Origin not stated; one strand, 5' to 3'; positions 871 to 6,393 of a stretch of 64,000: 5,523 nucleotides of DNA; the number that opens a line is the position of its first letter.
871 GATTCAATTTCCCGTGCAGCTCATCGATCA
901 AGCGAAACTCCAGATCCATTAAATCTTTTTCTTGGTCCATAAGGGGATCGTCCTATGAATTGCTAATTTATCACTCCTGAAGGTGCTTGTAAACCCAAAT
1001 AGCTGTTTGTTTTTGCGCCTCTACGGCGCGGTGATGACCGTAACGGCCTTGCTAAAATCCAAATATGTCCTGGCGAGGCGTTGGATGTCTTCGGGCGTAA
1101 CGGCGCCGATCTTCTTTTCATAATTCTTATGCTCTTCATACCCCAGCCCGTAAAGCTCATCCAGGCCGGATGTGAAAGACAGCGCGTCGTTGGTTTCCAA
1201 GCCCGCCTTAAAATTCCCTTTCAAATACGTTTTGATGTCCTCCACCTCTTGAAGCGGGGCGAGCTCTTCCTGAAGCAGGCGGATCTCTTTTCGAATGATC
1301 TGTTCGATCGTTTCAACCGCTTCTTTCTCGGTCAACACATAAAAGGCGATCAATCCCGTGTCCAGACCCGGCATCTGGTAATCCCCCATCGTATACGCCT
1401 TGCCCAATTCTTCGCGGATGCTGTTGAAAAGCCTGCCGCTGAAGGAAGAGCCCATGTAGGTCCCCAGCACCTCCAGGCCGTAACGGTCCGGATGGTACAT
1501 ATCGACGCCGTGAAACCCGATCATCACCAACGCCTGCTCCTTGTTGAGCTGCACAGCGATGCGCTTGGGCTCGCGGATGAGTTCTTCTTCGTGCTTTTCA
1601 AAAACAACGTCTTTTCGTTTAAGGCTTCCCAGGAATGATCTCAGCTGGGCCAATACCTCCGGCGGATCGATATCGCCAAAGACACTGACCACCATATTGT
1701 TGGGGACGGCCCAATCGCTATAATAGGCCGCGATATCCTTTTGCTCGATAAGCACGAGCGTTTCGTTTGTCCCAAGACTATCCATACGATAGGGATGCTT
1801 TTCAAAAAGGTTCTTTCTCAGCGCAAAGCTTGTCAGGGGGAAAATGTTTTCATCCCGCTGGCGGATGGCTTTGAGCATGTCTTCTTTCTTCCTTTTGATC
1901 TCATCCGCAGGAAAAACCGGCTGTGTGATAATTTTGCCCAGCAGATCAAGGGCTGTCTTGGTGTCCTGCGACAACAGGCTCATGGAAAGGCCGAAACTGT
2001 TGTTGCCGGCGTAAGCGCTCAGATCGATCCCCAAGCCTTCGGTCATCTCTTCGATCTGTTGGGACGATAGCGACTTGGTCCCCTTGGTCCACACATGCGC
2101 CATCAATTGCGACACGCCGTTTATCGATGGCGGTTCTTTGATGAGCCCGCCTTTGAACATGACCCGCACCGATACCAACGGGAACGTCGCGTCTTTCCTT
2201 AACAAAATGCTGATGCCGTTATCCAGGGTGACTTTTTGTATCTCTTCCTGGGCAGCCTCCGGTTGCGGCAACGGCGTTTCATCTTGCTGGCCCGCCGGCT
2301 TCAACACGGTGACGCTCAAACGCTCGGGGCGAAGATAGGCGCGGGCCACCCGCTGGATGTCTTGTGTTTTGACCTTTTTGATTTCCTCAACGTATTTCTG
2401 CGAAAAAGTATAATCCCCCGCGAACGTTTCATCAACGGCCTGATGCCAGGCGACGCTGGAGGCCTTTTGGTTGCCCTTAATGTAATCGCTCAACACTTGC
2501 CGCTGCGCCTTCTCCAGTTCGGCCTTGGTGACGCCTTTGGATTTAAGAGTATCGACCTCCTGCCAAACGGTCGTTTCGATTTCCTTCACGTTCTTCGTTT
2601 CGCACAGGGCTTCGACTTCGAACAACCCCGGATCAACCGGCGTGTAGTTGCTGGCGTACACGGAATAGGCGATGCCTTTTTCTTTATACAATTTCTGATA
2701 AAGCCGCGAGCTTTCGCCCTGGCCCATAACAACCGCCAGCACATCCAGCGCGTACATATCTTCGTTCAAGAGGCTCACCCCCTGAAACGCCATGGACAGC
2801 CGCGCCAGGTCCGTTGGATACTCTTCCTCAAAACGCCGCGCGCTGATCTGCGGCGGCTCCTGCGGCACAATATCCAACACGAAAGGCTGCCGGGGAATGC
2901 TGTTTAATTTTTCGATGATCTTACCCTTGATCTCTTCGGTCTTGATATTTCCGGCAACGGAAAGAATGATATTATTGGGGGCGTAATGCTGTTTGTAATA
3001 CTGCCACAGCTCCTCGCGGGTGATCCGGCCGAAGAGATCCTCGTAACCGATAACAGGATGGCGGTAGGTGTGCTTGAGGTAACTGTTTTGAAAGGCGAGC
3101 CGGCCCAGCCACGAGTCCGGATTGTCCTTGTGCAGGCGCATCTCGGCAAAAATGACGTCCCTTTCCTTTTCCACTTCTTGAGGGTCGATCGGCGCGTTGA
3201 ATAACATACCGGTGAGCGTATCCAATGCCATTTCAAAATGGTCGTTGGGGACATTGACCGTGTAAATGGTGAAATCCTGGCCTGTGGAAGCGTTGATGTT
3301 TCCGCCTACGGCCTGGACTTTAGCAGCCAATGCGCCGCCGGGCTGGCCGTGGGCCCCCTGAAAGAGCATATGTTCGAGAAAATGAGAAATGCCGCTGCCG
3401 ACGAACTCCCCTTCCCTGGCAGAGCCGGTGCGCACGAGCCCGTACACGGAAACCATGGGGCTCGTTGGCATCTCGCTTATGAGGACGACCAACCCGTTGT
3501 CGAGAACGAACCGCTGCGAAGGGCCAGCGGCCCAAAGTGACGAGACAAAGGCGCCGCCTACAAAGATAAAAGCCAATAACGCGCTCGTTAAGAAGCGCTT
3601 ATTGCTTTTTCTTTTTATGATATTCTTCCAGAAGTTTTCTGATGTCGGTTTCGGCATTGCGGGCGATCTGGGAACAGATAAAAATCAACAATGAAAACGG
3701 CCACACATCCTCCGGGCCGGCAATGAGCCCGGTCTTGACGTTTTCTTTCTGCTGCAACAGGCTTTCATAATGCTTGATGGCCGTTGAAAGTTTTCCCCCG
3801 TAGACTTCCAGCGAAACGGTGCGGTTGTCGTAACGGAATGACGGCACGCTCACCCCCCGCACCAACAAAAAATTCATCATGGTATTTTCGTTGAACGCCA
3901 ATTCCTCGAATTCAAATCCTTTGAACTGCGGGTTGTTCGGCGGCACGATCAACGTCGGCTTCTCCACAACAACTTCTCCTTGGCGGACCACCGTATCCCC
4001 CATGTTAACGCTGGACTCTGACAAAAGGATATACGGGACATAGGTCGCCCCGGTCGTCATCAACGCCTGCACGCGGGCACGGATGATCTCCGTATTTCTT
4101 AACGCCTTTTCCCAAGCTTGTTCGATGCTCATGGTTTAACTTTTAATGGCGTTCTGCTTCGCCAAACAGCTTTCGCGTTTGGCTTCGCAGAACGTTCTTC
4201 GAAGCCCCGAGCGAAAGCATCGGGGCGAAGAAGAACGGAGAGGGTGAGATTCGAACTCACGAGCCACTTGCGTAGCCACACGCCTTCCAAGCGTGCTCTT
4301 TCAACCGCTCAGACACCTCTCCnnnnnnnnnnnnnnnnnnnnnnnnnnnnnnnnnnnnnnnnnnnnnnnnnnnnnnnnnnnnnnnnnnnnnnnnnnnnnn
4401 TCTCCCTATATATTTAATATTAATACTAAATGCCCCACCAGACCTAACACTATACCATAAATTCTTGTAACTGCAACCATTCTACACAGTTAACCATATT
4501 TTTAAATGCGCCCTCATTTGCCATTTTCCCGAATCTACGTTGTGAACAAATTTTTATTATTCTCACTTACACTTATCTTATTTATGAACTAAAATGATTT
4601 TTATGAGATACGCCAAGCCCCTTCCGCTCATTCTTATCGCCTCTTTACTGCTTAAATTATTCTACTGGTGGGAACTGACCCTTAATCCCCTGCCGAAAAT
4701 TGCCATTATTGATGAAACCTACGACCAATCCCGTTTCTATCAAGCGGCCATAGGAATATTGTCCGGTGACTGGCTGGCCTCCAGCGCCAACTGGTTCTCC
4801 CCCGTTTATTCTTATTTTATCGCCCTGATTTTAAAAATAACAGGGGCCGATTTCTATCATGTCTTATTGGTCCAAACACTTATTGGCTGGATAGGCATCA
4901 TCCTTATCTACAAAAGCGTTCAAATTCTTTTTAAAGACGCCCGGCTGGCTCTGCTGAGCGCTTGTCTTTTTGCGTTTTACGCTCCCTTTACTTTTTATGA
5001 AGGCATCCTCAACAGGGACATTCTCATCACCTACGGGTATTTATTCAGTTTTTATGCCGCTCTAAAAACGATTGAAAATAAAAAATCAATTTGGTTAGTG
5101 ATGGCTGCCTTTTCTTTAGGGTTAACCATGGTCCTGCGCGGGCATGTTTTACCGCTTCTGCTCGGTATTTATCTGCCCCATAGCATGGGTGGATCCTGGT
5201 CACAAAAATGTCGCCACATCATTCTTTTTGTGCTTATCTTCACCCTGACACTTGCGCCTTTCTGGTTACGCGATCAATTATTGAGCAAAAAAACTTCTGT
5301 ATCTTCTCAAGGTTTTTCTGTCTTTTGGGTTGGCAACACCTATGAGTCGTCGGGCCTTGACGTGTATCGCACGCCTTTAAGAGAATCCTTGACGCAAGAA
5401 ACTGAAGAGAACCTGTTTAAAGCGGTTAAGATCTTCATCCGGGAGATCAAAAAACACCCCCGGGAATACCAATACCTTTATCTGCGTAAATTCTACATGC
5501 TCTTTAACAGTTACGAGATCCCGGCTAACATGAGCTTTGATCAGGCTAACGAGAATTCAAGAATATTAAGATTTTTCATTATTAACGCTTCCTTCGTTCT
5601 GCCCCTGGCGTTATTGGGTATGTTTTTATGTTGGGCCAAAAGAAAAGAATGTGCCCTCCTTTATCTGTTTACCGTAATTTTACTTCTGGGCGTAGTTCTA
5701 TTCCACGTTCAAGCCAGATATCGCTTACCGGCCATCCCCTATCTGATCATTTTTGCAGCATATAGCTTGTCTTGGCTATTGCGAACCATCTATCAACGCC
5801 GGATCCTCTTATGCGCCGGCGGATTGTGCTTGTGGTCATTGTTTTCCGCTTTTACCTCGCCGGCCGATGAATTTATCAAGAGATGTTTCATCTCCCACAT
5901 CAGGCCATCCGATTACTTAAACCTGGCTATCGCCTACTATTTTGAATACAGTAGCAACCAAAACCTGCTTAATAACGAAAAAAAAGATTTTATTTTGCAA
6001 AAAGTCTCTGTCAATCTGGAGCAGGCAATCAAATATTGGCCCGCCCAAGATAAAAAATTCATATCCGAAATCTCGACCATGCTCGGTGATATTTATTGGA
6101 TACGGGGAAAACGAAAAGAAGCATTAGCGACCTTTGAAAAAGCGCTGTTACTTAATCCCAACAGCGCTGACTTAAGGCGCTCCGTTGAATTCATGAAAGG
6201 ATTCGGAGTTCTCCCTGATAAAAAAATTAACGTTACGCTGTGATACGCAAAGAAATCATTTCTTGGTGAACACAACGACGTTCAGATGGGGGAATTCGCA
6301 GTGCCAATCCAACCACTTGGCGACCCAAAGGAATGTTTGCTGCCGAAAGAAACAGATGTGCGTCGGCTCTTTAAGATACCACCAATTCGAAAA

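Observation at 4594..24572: Six GT-C-fold membrane glycosyltransferases with TPR domains bracket the giant Cys-rich protein: candidate protein O-glycosylation system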

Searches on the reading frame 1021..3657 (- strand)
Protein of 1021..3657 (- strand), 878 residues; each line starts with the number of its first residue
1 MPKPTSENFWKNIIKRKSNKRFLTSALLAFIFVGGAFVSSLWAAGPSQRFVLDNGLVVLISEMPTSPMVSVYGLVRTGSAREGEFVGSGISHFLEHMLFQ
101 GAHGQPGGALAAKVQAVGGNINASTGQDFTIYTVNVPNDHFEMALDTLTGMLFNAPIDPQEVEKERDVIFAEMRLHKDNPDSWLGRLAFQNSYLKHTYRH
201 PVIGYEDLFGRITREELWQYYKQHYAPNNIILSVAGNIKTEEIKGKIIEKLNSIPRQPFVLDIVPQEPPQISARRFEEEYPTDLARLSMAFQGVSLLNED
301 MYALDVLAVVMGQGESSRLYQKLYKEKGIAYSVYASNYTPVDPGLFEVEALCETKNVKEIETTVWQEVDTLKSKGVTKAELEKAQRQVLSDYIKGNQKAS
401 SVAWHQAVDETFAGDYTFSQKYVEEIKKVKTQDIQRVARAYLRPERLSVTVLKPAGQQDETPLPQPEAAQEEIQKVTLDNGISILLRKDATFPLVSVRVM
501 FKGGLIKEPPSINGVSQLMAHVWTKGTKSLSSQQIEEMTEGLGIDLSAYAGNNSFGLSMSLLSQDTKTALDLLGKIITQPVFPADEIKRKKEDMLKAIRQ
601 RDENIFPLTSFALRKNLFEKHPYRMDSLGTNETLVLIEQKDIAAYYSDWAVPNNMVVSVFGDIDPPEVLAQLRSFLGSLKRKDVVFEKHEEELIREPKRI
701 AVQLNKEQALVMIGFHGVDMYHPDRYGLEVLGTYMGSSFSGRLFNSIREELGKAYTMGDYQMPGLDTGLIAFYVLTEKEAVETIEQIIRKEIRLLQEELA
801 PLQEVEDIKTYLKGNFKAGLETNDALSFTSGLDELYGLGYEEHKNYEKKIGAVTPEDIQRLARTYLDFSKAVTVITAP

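Call 55: search_protein_families(library=pfam, proteins=[window:1021-3657:-], max_evalue=0.001)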
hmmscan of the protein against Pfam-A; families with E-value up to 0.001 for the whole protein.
window:1021-3657:- (878 aa): 2 families
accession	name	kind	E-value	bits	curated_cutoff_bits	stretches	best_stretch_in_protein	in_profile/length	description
PF05193.26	Peptidase_M16_C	-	1.3e-73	247.1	23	2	211-387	1-180/181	Peptidase M16 inactive domain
PF00675.25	Peptidase_M16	-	1.2e-43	149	22.3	2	58-186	2-129/149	Insulinase (Peptidase family M16)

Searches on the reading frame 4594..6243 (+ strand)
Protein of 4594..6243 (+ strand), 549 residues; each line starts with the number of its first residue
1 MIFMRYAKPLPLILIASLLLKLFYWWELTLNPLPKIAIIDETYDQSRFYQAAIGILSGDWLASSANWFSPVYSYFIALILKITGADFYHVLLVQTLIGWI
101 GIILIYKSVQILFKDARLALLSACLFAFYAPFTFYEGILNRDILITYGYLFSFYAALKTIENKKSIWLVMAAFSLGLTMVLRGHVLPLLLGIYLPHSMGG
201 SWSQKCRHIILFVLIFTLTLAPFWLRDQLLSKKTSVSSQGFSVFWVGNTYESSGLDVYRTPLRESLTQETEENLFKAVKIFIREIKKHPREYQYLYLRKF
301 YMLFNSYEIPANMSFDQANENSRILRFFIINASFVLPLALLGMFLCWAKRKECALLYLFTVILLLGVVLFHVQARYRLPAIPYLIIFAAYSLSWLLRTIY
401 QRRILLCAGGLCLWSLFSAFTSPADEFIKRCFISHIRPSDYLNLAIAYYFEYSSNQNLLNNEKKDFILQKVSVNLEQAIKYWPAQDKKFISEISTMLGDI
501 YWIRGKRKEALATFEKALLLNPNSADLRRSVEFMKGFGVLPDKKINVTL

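Call 3: search_protein_families(library=pfam, proteins=[window:4594-6243:+], max_evalue=0.01)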
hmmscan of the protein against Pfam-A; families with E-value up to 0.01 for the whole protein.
window:4594-6243:+ (549 aa): 6 families
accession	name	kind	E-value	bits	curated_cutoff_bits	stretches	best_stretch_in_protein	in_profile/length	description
PF13231.12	PMT_2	-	9.8e-14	52.3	26.1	1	70-224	4-158/160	Dolichyl-phosphate-mannose-protein mannosyltransferase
PF07719.23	TPR_2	-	2.2e-05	24.6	27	1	496-523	6-33/34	Tetratricopeptide repeat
PF13181.12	TPR_8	-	3.8e-05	23.9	25.7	1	494-523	4-33/34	Tetratricopeptide repeat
PF00515.34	TPR_1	-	8.4e-05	22.7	27.8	1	497-523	7-33/34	Tetratricopeptide repeat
PF13414.12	TPR_11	-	0.00045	20.3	26.8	1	498-527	1-30/42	TPR repeat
PF13428.12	TPR_14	-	0.0082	17.2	23.5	0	496-528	6-38/44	Tetratricopeptide repeat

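Call 6: search_protein_families(library=ncbifam, proteins=[window:4594-6243:+], max_evalue=0.01)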
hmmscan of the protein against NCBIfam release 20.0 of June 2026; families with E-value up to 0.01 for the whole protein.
window:4594-6243:+ (549 aa): 3 families
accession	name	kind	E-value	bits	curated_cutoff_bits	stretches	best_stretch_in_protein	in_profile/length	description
TIGR03663.1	TIGR03663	subfamily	1.8e-05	24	126.25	1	73-189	56-170/435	flippase activity-associated protein Agl23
NF047507.1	TPR_BatC_Lepto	exception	0.00037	20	175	1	478-535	83-140/214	TPR repeat-containing protein BatC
NF047440.1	LA3751_2_3_fam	subfamily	0.00045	19.2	200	1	68-224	81-237/460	LA_3751/LA_3752 family putative glycosyltransferase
